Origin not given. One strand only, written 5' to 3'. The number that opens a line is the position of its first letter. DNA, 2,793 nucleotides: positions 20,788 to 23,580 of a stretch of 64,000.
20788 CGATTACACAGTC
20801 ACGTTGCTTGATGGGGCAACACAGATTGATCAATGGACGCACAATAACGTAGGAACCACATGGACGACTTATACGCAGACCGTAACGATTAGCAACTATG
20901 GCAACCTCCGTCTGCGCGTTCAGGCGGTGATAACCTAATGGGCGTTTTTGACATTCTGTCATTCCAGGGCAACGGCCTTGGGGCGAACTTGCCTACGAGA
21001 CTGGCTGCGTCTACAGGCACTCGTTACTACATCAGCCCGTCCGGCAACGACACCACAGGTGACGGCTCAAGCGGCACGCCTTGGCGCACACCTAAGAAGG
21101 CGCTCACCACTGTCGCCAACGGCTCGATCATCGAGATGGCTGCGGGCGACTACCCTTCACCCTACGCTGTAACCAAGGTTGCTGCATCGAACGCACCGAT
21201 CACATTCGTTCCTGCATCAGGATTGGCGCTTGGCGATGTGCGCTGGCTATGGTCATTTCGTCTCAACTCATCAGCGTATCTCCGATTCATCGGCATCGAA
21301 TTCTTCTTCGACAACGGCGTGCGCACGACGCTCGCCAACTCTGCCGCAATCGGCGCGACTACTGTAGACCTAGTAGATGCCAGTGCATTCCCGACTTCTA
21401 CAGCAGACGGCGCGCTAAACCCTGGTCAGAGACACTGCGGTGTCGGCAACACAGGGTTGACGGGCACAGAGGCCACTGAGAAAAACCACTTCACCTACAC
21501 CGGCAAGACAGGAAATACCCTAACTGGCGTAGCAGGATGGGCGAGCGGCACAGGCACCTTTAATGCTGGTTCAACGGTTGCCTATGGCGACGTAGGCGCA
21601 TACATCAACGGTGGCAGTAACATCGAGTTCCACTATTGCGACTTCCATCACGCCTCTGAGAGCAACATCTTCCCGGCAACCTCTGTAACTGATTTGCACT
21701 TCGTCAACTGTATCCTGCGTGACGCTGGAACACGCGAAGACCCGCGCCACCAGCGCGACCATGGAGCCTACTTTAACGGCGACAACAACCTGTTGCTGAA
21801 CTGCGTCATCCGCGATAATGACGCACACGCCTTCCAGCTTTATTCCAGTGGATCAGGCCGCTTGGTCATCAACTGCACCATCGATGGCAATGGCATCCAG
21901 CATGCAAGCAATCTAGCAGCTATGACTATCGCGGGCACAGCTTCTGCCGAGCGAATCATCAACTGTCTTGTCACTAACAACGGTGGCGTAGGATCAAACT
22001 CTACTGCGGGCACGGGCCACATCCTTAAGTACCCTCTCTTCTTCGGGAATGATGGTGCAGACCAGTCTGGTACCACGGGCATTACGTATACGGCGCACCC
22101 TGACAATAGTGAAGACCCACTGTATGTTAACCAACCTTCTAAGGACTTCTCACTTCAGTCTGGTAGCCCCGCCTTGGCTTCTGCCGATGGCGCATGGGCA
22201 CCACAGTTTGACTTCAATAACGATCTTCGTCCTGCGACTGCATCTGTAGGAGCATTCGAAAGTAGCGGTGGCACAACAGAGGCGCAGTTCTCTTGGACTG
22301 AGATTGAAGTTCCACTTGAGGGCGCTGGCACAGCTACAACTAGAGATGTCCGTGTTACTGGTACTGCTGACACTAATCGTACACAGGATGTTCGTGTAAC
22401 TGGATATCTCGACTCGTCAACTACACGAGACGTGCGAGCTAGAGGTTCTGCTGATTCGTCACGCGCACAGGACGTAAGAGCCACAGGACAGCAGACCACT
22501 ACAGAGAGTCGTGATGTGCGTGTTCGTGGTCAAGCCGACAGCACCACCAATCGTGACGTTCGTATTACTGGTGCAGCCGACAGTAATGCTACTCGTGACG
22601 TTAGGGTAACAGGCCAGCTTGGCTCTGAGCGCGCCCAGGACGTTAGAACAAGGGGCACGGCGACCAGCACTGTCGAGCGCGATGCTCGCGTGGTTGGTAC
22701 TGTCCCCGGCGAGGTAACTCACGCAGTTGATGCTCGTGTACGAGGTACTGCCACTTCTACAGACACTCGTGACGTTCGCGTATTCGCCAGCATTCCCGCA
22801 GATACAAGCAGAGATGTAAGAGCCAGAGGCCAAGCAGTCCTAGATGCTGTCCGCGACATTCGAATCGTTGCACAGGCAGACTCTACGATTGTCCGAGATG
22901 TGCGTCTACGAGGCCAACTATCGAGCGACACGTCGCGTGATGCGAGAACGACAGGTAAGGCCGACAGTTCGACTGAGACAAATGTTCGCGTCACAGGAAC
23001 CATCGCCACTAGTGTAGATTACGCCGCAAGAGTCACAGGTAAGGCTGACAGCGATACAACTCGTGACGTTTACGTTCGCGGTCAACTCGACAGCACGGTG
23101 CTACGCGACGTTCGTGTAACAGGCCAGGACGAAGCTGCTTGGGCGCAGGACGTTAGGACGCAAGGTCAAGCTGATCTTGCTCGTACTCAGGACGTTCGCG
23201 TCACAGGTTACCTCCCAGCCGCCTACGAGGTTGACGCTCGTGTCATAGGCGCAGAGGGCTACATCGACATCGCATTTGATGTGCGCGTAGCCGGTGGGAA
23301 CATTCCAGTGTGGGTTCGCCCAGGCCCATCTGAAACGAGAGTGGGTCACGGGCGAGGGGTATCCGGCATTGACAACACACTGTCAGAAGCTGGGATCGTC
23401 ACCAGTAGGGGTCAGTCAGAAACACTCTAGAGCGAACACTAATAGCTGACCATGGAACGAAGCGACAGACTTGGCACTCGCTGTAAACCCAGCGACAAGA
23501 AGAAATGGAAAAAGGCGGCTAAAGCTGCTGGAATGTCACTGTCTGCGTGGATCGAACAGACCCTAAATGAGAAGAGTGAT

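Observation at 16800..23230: Three consecutive fibre/spike genes share a 14-aa (42-nt) tandem repeat DS-x-x-x-RDVRVTG-x-A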

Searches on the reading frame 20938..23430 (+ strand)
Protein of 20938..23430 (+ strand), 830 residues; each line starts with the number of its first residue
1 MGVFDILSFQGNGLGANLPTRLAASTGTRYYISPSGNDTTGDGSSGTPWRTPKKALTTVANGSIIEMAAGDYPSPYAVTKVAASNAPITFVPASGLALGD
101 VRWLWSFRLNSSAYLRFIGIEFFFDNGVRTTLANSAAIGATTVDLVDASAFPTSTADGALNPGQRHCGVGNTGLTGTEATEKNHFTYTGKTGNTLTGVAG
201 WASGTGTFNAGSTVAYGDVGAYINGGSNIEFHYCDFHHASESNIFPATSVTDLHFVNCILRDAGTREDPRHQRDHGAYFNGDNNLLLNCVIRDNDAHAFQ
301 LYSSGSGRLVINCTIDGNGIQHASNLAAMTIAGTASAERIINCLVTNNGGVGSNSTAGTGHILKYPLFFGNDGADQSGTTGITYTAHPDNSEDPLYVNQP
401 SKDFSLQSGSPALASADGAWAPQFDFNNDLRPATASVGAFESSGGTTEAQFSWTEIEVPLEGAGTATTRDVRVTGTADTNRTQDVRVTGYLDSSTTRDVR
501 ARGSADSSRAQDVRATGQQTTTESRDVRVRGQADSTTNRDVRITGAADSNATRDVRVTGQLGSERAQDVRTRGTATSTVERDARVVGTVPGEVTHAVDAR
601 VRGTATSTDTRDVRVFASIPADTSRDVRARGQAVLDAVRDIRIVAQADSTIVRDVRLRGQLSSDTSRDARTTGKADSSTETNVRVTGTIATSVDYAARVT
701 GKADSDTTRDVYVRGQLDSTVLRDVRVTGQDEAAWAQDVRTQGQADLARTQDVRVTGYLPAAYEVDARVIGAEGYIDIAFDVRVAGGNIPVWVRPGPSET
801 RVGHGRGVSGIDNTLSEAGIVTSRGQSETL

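Call 4: search_protein_families(library=pfam, proteins=[window:20938-23430:+], max_evalue=0.1)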
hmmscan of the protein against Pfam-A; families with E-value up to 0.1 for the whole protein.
window:20938-23430:+ (830 aa): 3 families
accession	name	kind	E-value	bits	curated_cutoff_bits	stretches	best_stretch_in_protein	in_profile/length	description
PF13229.12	Beta_helix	-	6.5e-09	36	25.9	1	211-360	15-149/158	Right handed beta helix region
PF07602.17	DUF1565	-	0.0049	16.7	20.3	1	35-73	2-39/257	Protein of unknown function (DUF1565)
PF20164.4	GspA_SrpA_N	-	0.032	15.1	27.4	0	643-717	25-99/117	GspA/SrpA SigLec-like domain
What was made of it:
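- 21568..22017 (+): Right-handed beta-helix (pectate-lyase type) region, aa 211-360. Pfam PF13229, E = 6.5e-9 (call 4)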

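Call 5: search_protein_families(library=phrogs, proteins=[window:20938-23430:+], max_evalue=0.01)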
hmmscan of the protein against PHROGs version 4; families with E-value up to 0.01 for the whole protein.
window:20938-23430:+ (830 aa): 0 families

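Call 18: search_protein_families(library=ncbifam, proteins=[window:20938-23430:+], max_evalue=0.1)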
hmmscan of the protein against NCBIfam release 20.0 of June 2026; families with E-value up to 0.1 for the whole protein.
window:20938-23430:+ (830 aa): 2 families
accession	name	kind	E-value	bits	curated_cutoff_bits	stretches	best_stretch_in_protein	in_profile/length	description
NF041518.1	choice_anch_Q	domain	0.0015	18.7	25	1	400-442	13-57/58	choice-of-anchor Q domain-containing protein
NF047854.1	LIC10774_subfam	equivalog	0.017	14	380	1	27-72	59-103/358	LIC10774/LIC10365 family surface protein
